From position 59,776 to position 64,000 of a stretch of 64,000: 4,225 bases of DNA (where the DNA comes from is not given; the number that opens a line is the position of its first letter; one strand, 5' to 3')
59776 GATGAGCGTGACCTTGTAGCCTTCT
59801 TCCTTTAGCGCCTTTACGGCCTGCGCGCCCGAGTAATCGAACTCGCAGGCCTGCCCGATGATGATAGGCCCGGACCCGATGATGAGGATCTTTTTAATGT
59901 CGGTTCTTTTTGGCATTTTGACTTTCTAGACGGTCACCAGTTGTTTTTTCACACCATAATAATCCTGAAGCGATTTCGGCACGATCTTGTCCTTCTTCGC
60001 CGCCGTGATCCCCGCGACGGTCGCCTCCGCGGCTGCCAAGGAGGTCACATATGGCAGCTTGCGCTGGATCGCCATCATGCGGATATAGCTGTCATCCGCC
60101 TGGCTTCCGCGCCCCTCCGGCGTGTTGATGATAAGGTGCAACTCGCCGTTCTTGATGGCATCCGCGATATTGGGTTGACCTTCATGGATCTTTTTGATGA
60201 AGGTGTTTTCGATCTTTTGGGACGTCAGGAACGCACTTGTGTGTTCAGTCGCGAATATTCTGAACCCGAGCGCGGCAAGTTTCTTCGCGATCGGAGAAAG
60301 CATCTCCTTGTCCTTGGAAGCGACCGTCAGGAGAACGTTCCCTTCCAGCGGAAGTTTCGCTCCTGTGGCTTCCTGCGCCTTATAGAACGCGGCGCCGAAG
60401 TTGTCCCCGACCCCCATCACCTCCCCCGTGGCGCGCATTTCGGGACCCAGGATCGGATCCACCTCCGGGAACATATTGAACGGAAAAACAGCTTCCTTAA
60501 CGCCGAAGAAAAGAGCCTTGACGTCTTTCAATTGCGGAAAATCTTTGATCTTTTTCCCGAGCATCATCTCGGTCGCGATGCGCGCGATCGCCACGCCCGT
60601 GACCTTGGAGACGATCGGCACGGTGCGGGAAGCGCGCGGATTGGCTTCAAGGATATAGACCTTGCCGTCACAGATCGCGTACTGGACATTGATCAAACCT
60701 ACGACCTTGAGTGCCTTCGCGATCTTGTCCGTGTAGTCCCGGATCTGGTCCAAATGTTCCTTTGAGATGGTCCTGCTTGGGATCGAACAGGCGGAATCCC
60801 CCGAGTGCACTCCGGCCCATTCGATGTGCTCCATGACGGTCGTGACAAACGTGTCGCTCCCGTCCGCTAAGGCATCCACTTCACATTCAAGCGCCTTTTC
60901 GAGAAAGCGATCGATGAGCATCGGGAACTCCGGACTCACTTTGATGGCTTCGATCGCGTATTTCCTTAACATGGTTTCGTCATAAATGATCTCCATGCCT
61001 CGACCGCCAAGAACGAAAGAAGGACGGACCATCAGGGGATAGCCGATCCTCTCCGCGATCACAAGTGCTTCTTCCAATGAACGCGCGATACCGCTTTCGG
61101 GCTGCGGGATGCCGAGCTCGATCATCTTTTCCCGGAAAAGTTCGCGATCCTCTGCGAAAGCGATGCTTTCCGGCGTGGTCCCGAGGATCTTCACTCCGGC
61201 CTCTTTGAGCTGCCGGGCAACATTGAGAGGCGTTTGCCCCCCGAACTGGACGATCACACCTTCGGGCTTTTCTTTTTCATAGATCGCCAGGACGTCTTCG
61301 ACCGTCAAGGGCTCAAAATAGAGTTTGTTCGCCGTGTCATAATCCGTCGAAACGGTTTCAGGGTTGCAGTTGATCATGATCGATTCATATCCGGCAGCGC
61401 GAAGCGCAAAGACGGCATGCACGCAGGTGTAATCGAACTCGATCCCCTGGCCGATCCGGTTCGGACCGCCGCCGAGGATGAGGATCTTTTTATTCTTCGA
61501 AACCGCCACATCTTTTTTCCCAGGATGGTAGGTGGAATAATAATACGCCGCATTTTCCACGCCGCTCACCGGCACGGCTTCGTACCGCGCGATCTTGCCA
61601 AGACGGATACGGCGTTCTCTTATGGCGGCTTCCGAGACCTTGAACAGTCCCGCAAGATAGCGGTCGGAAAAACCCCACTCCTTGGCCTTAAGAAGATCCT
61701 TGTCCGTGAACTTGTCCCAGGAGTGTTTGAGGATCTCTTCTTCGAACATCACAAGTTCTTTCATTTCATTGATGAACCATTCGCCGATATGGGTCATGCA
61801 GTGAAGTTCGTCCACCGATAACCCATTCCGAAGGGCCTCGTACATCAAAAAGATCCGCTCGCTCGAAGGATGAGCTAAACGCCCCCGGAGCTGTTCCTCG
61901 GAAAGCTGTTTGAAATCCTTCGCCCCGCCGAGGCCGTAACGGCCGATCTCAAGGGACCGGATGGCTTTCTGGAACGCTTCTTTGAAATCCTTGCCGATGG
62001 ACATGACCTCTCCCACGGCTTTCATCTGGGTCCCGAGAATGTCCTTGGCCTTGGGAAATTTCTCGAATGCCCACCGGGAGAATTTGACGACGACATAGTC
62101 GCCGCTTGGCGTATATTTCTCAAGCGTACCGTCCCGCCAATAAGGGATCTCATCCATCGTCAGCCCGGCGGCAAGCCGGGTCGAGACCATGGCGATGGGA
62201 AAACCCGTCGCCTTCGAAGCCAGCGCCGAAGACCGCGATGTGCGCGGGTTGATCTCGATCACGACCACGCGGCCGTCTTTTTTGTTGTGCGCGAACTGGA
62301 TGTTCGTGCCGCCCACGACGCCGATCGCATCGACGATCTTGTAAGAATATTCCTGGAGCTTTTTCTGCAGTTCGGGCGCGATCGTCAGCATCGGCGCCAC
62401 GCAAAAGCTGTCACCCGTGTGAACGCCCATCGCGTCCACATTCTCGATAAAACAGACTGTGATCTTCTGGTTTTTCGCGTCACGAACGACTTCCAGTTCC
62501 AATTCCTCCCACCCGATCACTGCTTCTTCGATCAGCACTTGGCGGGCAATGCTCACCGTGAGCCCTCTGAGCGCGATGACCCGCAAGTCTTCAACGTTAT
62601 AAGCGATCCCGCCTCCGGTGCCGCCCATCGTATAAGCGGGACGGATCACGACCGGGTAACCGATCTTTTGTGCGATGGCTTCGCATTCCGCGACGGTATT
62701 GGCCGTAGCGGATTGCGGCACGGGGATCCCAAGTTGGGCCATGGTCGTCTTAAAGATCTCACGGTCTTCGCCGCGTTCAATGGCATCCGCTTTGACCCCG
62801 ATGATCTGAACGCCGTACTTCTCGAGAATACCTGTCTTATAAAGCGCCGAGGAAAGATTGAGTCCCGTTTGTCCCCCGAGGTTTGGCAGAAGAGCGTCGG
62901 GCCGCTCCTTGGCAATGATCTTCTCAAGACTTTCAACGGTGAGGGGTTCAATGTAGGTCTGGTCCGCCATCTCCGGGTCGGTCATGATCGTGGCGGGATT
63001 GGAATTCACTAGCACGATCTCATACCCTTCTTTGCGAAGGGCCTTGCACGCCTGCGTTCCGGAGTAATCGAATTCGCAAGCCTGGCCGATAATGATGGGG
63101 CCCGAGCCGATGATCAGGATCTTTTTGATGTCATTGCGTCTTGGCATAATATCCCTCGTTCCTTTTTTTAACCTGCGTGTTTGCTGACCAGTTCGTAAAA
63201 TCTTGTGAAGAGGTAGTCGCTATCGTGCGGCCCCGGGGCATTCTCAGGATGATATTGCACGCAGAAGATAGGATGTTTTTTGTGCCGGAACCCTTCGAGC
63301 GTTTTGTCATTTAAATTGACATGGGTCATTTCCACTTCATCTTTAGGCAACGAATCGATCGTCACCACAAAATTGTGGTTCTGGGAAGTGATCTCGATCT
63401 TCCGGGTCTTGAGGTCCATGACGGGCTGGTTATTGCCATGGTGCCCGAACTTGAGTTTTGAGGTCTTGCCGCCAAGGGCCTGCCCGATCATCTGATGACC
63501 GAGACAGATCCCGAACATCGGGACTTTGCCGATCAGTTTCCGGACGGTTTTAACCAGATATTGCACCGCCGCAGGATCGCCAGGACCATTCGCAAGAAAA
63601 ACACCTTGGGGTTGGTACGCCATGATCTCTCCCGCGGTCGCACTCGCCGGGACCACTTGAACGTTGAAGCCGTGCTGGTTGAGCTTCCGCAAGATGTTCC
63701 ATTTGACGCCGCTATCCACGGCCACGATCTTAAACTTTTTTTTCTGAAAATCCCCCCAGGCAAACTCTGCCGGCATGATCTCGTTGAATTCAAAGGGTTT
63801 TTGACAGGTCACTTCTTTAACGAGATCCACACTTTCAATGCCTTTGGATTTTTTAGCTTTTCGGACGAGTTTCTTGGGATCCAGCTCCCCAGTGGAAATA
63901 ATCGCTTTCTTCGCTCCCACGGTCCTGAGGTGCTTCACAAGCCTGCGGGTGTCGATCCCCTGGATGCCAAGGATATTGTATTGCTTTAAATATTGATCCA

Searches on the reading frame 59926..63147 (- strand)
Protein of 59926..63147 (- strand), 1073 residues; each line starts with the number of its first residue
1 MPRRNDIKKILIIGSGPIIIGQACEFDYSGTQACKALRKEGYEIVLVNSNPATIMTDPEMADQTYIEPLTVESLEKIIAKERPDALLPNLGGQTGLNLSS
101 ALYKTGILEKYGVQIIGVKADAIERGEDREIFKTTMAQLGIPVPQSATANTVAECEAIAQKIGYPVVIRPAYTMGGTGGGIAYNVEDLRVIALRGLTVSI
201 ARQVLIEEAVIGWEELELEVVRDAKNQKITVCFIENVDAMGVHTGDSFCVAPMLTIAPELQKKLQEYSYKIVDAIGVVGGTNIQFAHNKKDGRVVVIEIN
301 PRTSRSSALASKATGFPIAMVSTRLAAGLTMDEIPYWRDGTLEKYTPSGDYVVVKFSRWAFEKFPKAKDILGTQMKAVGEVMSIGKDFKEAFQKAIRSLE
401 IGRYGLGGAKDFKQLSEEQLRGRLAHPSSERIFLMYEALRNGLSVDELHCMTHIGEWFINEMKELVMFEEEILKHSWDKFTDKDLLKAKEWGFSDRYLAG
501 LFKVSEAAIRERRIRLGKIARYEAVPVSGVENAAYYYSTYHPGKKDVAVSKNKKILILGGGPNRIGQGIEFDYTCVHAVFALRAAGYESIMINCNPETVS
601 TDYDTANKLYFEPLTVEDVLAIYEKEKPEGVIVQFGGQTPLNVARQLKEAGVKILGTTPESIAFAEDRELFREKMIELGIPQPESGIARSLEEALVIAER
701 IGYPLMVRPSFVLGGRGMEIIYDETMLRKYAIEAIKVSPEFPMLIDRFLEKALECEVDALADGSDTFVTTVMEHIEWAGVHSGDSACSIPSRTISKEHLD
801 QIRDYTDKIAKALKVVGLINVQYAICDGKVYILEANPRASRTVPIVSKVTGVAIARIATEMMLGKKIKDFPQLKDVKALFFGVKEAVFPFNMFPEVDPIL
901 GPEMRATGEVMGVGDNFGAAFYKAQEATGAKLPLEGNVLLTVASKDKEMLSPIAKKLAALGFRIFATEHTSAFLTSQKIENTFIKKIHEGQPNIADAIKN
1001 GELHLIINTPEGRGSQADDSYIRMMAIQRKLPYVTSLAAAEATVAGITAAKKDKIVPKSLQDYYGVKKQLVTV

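Call 22: search_protein_families(library=pfam, proteins=[window:59926-63147:-], max_evalue=0.00001)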
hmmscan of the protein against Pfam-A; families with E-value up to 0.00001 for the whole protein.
window:59926-63147:- (1073 aa): 9 families
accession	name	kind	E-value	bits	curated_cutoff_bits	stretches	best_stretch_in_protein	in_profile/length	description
PF25596.1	CPSase_L_D1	-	1.1e-101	335.4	27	2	552-663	2-117/118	Carbamoyl phosphate synthase preATP-grasp domain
PF02786.22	CPSase_L_D2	-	2e-98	328.5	19.8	2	128-333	1-210/211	Carbamoyl-phosphate synthase L chain, ATP binding domain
PF02787.25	CPSase_L_D3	-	1.4e-23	83.1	26.6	1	423-501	2-79/80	Carbamoyl-phosphate synthetase large chain, oligomerisation domain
PF02222.28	ATP-grasp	-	3.2e-23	82.7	27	2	136-304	3-164/179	ATP-grasp domain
PF02142.27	MGS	-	4e-20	72.2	24.1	1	952-1035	4-94/94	MGS-like domain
PF07478.18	Dala_Dala_lig_C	-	2.5e-17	63.5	24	2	148-301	21-174/204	D-ala D-ala ligase C-terminus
PF15632.11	ATPgrasp_Ter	-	2.2e-13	50.5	29.1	1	743-872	5-118/131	ATP-grasp in the biosynthetic pathway with Ter operon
PF02655.19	ATP-grasp_3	-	3.3e-10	40.7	23.2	0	136-303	11-157/160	ATP-grasp domain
PF13549.11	ATP-grasp_5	-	1.3e-07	31.7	27.6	0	135-169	18-52/221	ATP-grasp domain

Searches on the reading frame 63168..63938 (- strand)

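Call 22: search_protein_families(library=pfam, proteins=[window:63168-63938:-], max_evalue=0.00001)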
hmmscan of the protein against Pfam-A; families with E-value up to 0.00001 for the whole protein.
window:63168-63938:- (256 aa): 2 families
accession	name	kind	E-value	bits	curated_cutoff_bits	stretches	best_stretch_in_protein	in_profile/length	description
PF00117.34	GATase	-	4.5e-52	176.9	22.8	1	73-249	2-189/190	Glutamine amidotransferase class-I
PF07722.19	Peptidase_C26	-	3.5e-07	30.6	20.5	0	137-161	104-128/219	Peptidase C26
